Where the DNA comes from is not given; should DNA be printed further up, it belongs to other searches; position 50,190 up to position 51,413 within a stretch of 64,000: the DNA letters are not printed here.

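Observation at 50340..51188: CarB is fused to a DapF-like domain that lacks the first catalytic cysteine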

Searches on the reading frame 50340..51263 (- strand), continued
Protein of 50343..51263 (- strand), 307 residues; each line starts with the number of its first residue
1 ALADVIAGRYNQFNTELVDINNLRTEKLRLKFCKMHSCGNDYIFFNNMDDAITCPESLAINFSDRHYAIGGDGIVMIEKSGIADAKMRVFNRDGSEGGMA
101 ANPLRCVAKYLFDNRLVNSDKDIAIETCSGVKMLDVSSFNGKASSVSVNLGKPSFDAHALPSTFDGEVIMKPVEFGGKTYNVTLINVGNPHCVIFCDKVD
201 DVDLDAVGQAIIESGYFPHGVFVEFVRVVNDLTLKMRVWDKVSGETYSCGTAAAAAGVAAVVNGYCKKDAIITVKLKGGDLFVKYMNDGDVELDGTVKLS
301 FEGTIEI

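Call 75: find_homologous_proteins(query=P0127, max_evalue=1e-20)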
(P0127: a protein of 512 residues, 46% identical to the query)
Query P0127 (512 aa): 8000 proteins with E <= 1e-20 among 8000 candidates; the best 120 are listed.
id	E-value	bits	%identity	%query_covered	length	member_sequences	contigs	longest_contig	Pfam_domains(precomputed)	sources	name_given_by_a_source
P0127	0.0e+0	1150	100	100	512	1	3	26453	PF01678.25,PF02729.27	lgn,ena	-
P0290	4.4e-159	548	63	75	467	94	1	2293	PF02142.28,PF01678.25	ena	-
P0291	1.4e-158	547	63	75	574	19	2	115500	PF02142.28,PF15632.12,PF02786.23,PF01678.25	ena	-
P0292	2.2e-157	543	63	75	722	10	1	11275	PF02142.28,PF00117.35,PF01678.25,PF00988.29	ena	-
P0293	2.4e-157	543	63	75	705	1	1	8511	PF02142.28,PF02571.21,PF02786.23,PF01678.25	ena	-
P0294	7.7e-157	541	63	75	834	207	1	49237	PF25596.2,PF02142.28,PF15632.12,PF02786.23,PF02222.28,PF01678.25,PF02655.20,PF07478.19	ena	-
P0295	2.3e-156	539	63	75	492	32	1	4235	PF02142.28,PF01678.25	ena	-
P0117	2.8e-155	536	62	75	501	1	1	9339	PF02142.28,PF01678.25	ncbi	-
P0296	2.5e-154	533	61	75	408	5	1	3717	PF02142.28,PF01678.25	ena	-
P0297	4.6e-153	529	61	75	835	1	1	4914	PF25596.2,PF02142.28,PF15632.12,PF02786.23,PF02222.28,PF01678.25,PF02655.20,PF07478.19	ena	-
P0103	9.1e-153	528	60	75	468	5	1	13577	PF02142.28,PF01678.25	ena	-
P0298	6.5e-152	525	61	75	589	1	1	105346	PF02142.28,PF15632.12,PF02786.23,PF01678.25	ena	-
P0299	1.2e-151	524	60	75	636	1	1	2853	PF02142.28,PF15632.12,PF02786.23,PF01678.25,PF02655.20,PF07478.19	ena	-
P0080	5.6e-151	522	63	70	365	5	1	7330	PF01678.25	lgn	-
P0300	9.7e-151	521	63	72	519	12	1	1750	PF02142.28,PF02786.23,PF01678.25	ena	-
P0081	1.0e-150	521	60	75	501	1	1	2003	PF02142.28,PF01678.25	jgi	jgi:carbamoyl-phosphate synthase large subunit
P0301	1.4e-150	520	60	75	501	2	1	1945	PF02142.28,PF01678.25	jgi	-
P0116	2.1e-150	520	52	87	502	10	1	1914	PF02142.28,PF01678.25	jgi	jgi:carbamoyl-phosphate synthase large subunit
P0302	3.5e-150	519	60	75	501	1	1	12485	PF02142.28,PF01678.25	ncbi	-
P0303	4.6e-150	519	60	75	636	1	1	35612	PF02142.28,PF15632.12,PF02786.23,PF01678.25,PF02655.20,PF07478.19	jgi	-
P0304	1.2e-149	517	60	75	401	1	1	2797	PF02142.28,PF01678.25,PF05544.17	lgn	-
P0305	1.3e-149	517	60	75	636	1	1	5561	PF02142.28,PF15632.12,PF02786.23,PF01678.25,PF02655.20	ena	-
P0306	2.0e-149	517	59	75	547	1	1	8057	PF02142.28,PF02786.23,PF01678.25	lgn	-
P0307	2.2e-149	516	59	75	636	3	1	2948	PF02142.28,PF15632.12,PF02786.23,PF01678.25,PF02655.20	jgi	jgi:carbamoyl-phosphate synthase large subunit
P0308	2.4e-148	513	59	75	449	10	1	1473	PF02142.28,PF01678.25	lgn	-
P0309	2.6e-148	513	59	75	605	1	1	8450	PF02142.28,PF15632.12,PF02786.23,PF01678.25,PF02655.20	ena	-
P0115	2.7e-148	513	58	74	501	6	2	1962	PF02142.28,PF01678.25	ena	-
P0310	6.2e-148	512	59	75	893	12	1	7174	PF25596.2,PF02142.28,PF15632.12,PF02786.23,PF02787.26,PF02222.28,PF01678.25,PF02655.20,PF01071.25,PF07478.19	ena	-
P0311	8.5e-148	511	59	75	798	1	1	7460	PF25596.2,PF02142.28,PF15632.12,PF02786.23,PF02222.28,PF01678.25,PF02655.20,PF01071.25,PF07478.19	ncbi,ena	-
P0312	1.2e-147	511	59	75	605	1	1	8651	PF02142.28,PF15632.12,PF02786.23,PF01678.25,PF02655.20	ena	-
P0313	2.2e-147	510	60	75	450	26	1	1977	PF02142.28,PF01678.25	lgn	-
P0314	2.7e-147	510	60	75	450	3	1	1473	PF02142.28,PF01678.25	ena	-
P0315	3.0e-147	509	58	75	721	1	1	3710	PF02142.28,PF15632.12,PF02786.23,PF01678.25,PF02655.20,PF07478.19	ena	-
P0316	6.4e-147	508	59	75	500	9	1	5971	PF02142.28,PF01678.25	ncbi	-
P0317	7.2e-147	508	58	75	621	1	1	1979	PF02142.28,PF15632.12,PF02786.23,PF01678.25,PF02655.20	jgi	jgi:carbamoyl-phosphate synthase large subunit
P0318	2.6e-146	506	59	75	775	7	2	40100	PF25596.2,PF02142.28,PF15632.12,PF02786.23,PF02222.28,PF01678.25,PF02655.20,PF07478.19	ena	-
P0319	1.1e-145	504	59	74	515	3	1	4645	PF02142.28,PF01678.25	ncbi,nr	ncbi:MAG: diaminopimelate epimerase, partial [Clostridia bacterium]|nr:diaminopimelate epimerase [Cl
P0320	3.0e-145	503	59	75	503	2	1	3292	PF02142.28,PF01678.25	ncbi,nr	ncbi:MAG: diaminopimelate epimerase, partial [Clostridia bacterium]|nr:diaminopimelate epimerase [Cl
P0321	3.1e-145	503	58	75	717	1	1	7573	PF02142.28,PF15632.12,PF02786.23,PF02222.28,PF01678.25,PF02655.20,PF07478.19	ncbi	ncbi:MAG: diaminopimelate epimerase, partial [Acutalibacteraceae bacterium]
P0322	9.0e-145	501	59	79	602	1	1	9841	PF02142.28,PF15632.12,PF02786.23,PF01678.25,PF02655.20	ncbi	-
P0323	5.2e-144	499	57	75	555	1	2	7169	PF02142.28,PF15632.12,PF02786.23,PF01678.25,PF02655.20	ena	-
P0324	6.1e-144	499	55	81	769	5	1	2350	PF25596.2,PF02142.28,PF15632.12,PF02786.23,PF02222.28,PF01678.25,PF02655.20,PF01071.25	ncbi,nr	ncbi:MAG: diaminopimelate epimerase, partial [Clostridia bacterium]|nr:diaminopimelate epimerase [Cl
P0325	6.2e-144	499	59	75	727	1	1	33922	PF02142.28,PF15632.12,PF02786.23,PF01678.25,PF02655.20,PF01071.25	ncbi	-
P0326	7.8e-144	498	57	75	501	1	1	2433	PF02142.28,PF01678.25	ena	-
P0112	8.9e-144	498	58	75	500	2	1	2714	PF02142.28,PF01678.25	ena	-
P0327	9.6e-144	498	59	75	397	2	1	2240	PF02142.28,PF01678.25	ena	-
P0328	3.1e-143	496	58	74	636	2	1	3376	PF02142.28,PF15632.12,PF02786.23,PF01678.25,PF02655.20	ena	-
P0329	4.6e-143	496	58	75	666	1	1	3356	PF02142.28,PF15632.12,PF02786.23,PF01678.25,PF02655.20,PF07478.19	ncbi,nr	ncbi:MAG: diaminopimelate epimerase, partial [Clostridia bacterium]|nr:diaminopimelate epimerase [Cl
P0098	1.2e-142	494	51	85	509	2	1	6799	PF02142.28,PF01678.25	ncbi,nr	ncbi:MAG: diaminopimelate epimerase, partial [Clostridia bacterium]|nr:diaminopimelate epimerase [Cl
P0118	1.7e-142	494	57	75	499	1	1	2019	PF02142.28,PF01678.25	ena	-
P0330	1.7e-142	494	58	75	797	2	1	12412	PF25596.2,PF02142.28,PF15632.12,PF02786.23,PF01678.25,PF02655.20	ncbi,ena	-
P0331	1.7e-142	494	55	75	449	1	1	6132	PF02142.28,PF01678.25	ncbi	-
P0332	5.7e-142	492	58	75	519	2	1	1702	PF02142.28,PF01678.25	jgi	-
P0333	8.7e-142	491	57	75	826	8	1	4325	PF25596.2,PF02142.28,PF15632.12,PF02786.23,PF01678.25,PF02655.20,PF07478.19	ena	-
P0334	3.2e-141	490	57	75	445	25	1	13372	PF02142.28,PF01678.25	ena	-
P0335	3.5e-141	489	57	75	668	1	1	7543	PF02142.28,PF15632.12,PF02786.23,PF01678.25,PF02655.20,PF07478.19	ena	-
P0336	4.0e-141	489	57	75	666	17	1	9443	PF02142.28,PF15632.12,PF02786.23,PF02222.28,PF01678.25,PF02655.20,PF07478.19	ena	-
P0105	4.2e-141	489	57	75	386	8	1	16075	PF02142.28,PF01678.25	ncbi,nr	ncbi:MAG: diaminopimelate epimerase, partial [Ruminococcaceae bacterium]|nr:diaminopimelate epimeras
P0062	4.4e-141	489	55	75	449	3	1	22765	PF02142.28,PF01678.25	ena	-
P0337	1.0e-140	488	56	75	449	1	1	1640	PF02142.28,PF01678.25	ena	-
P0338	1.4e-140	487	57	75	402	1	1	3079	PF02142.28,PF01678.25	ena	-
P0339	4.6e-140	486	57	75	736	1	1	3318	PF25596.2,PF02142.28,PF15632.12,PF02786.23,PF01678.25,PF02655.20,PF07478.19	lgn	-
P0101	7.0e-140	485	57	75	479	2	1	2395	PF02142.28,PF01678.25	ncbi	ncbi:MAG: diaminopimelate epimerase, partial [Eubacterium sp.]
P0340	7.2e-140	485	56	75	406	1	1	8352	PF02142.28,PF01678.25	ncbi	-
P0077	9.2e-140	485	57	75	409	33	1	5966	PF02142.28,PF01678.25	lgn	-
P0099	9.2e-140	485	59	72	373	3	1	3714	PF01678.25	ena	-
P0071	1.3e-139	484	57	75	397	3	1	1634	PF02142.28,PF01678.25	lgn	-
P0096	1.5e-139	484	58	75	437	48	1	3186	PF02142.28,PF01678.25,PF05544.17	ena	-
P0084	1.7e-139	484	58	75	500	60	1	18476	PF02142.28,PF01678.25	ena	-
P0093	2.6e-139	483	56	75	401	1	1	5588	PF02142.28,PF01678.25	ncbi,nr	ncbi:MAG: diaminopimelate epimerase, partial [Clostridia bacterium]|nr:diaminopimelate epimerase [Cl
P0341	3.2e-139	483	56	75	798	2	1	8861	PF25596.2,PF02142.28,PF15632.12,PF02786.23,PF02222.28,PF01678.25,PF02655.20,PF07478.19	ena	-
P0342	3.3e-139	483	57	75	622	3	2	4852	PF02142.28,PF15632.12,PF02786.23,PF01678.25,PF00908.24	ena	-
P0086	4.3e-139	483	58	75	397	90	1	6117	PF02142.28,PF01678.25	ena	-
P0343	5.1e-139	482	57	75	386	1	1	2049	PF02142.28,PF01678.25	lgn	-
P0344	5.8e-139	482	58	75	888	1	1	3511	PF25596.2,PF02142.28,PF15632.12,PF02786.23,PF01678.25,PF02655.20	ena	-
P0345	6.4e-139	482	55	75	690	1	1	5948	PF02142.28,PF15632.12,PF02786.23,PF02222.28,PF01678.25,PF02655.20,PF01071.25,PF07478.19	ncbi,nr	ncbi:MAG TPA: diaminopimelate epimerase, partial [Clostridiales bacterium]|nr:diaminopimelate epimer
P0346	1.1e-138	481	57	75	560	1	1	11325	PF02142.28,PF15632.12,PF02786.23,PF01678.25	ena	-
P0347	1.1e-138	481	56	75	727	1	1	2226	PF25596.2,PF02142.28,PF15632.12,PF02786.23,PF02222.28,PF01678.25,PF02655.20,PF01071.25,PF07478.19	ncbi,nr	ncbi:MAG: diaminopimelate epimerase, partial [Clostridia bacterium]|nr:diaminopimelate epimerase [Cl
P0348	1.4e-138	481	57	75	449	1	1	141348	PF02142.28,PF01678.25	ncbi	-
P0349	1.5e-138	481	57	75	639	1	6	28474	PF02142.28,PF15632.12,PF02786.23,PF01678.25,PF02655.20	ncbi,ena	-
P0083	1.6e-138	481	56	75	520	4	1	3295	PF02142.28,PF01678.25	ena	-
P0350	1.8e-138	481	63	65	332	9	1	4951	PF01678.25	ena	-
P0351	1.9e-138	480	56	75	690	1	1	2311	PF02142.28,PF15632.12,PF02786.23,PF01678.25,PF02655.20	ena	-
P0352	3.0e-138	480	63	65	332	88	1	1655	PF01678.25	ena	-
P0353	3.0e-138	480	57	75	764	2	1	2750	PF25596.2,PF02142.28,PF15632.12,PF02786.23,PF02222.28,PF01678.25,PF02655.20,PF01071.25,PF07478.19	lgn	-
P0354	4.6e-138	479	56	75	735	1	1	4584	PF25596.2,PF02142.28,PF15632.12,PF02786.23,PF01678.25,PF02655.20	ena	-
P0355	5.2e-138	479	57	75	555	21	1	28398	PF02142.28,PF15632.12,PF02786.23,PF01678.25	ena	-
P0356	6.4e-138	479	60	70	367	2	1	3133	PF01678.25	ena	-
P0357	7.0e-138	479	56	75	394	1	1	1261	PF02142.28,PF01678.25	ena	-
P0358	7.4e-138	478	56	75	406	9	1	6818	PF02142.28,PF01678.25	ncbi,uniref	ncbi:diaminopimelate epimerase, partial [uncultured Eubacterium sp.]|uniref:diaminopimelate epimeras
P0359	7.6e-138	478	57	75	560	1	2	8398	PF02142.28,PF15632.12,PF02786.23,PF01678.25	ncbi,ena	-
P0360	8.7e-138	478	57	75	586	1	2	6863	PF02142.28,PF15632.12,PF02786.23,PF01678.25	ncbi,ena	-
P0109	9.0e-138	478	63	67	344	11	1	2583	PF01678.25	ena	-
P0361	1.0e-137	478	57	75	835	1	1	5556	PF25596.2,PF02142.28,PF15632.12,PF02786.23,PF01678.25,PF02655.20,PF01071.25,PF07478.19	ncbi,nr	ncbi:MAG: carbamoyl-phosphate synthase large subunit, partial [Clostridia bacterium]|nr:carbamoyl-ph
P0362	1.1e-137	478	57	75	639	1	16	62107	PF02142.28,PF15632.12,PF02786.23,PF01678.25,PF02655.20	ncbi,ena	-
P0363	1.7e-137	477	57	75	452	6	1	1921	PF02142.28,PF01678.25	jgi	jgi:carbamoyl-phosphate synthase large subunit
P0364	1.7e-137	477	57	75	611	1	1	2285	PF02142.28,PF15632.12,PF02786.23,PF01678.25,PF02655.20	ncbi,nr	ncbi:MAG: diaminopimelate epimerase, partial [Clostridia bacterium]|nr:diaminopimelate epimerase [Cl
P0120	1.8e-137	477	56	75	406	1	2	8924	PF02142.28,PF01678.25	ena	-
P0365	2.0e-137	477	57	75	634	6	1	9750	PF02142.28,PF15632.12,PF02786.23,PF01678.25,PF02655.20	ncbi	-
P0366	2.4e-137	477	57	75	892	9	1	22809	PF25596.2,PF02142.28,PF15632.12,PF02786.23,PF01678.25,PF02655.20,PF01071.25,PF07478.19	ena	-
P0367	3.2e-137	476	56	75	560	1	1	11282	PF02142.28,PF15632.12,PF02786.23,PF01678.25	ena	-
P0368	3.8e-137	476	52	85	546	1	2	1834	PF02142.28,PF15632.12,PF02786.23,PF01678.25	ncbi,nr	ncbi:MAG: diaminopimelate epimerase, partial [Clostridia bacterium]|nr:diaminopimelate epimerase [Cl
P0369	4.1e-137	476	57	75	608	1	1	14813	PF02142.28,PF15632.12,PF02786.23,PF01678.25,PF02655.20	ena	-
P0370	4.1e-137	476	57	74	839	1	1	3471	PF25596.2,PF02142.28,PF15632.12,PF02786.23,PF01678.25,PF02655.20,PF01071.25,PF07478.19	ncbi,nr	ncbi:MAG: carbamoyl-phosphate synthase large subunit, partial [Erysipelotrichaceae bacterium]|nr:car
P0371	7.5e-137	475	56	75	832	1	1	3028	PF25596.2,PF02142.28,PF15632.12,PF02786.23,PF01678.25,PF02655.20,PF01071.25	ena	-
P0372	8.1e-137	475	55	75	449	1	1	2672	PF02142.28,PF01678.25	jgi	-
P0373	1.3e-136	474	56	75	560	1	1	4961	PF02142.28,PF15632.12,PF02786.23,PF01678.25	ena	-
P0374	1.7e-136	474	56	75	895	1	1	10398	PF25596.2,PF02142.28,PF15632.12,PF02786.23,PF02787.26,PF01678.25,PF02655.20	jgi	jgi:carbamoyl-phosphate synthase large subunit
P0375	2.8e-136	473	57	75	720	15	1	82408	PF02142.28,PF15632.12,PF02786.23,PF01678.25,PF02655.20,PF01071.25,PF07478.19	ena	-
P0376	3.5e-136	473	56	75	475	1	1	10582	PF02142.28,PF01678.25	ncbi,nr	ncbi:MAG: diaminopimelate epimerase, partial [Clostridia bacterium]|nr:diaminopimelate epimerase [Cl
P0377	3.5e-136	473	56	75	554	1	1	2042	PF02142.28,PF02786.23,PF01678.25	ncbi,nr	ncbi:MAG: diaminopimelate epimerase, partial [Clostridia bacterium]|nr:diaminopimelate epimerase [Cl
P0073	6.1e-136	472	56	75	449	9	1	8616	PF02142.28,PF01678.25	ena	-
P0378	6.2e-136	472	54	75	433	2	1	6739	PF02142.28,PF01678.25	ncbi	-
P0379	9.0e-136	472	56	75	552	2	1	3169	PF02142.28,PF02786.23,PF01678.25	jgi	-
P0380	9.8e-136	471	56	75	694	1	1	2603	PF02142.28,PF15632.12,PF02786.23,PF01678.25,PF02655.20,PF01071.25,PF07478.19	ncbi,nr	ncbi:MAG: diaminopimelate epimerase, partial [Clostridia bacterium]|nr:diaminopimelate epimerase [Cl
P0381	1.0e-135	471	56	75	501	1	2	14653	PF02142.28,PF01678.25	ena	-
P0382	1.0e-135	471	53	75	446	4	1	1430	PF02142.28,PF01678.25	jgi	jgi:carbamoyl-phosphate synthase large subunit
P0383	1.0e-135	471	57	75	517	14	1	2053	PF02142.28,PF01678.25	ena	-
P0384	1.0e-135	471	56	75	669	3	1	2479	PF02142.28,PF15632.12,PF02786.23,PF01678.25,PF02655.20,PF07478.19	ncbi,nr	ncbi:MAG: diaminopimelate epimerase, partial [Clostridia bacterium]|nr:diaminopimelate epimerase [Cl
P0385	1.3e-135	471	54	75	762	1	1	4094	PF25596.2,PF02142.28,PF15632.12,PF02786.23,PF01678.25,PF02655.20,PF01071.25,PF07478.19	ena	-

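Call 77: find_encoding_contigs(protein=P0292, flank=6000, max_places=4)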
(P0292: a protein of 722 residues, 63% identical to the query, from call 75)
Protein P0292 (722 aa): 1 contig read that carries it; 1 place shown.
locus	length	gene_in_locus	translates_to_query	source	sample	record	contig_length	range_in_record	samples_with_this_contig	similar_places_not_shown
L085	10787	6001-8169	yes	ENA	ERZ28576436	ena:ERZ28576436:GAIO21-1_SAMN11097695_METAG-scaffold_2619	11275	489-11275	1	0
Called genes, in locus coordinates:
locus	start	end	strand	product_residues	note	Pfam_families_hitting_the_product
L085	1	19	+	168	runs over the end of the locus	?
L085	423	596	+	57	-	-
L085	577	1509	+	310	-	PF01118:Semialdhyde_dh, PF22698:Semialdhyde_dhC_1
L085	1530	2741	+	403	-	PF01960:ArgJ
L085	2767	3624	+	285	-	PF00696:AA_kinase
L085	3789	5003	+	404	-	PF00202:Aminotran_3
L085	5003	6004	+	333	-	PF02729:OTCace_N, PF00185:OTCace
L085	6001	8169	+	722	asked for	PF00988:CPSase_sm_chain, PF00117:GATase, PF02142:MGS, PF01678:DAP_epimerase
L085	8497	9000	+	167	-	-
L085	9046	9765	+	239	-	PF01259:SAICAR_synt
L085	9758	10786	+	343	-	?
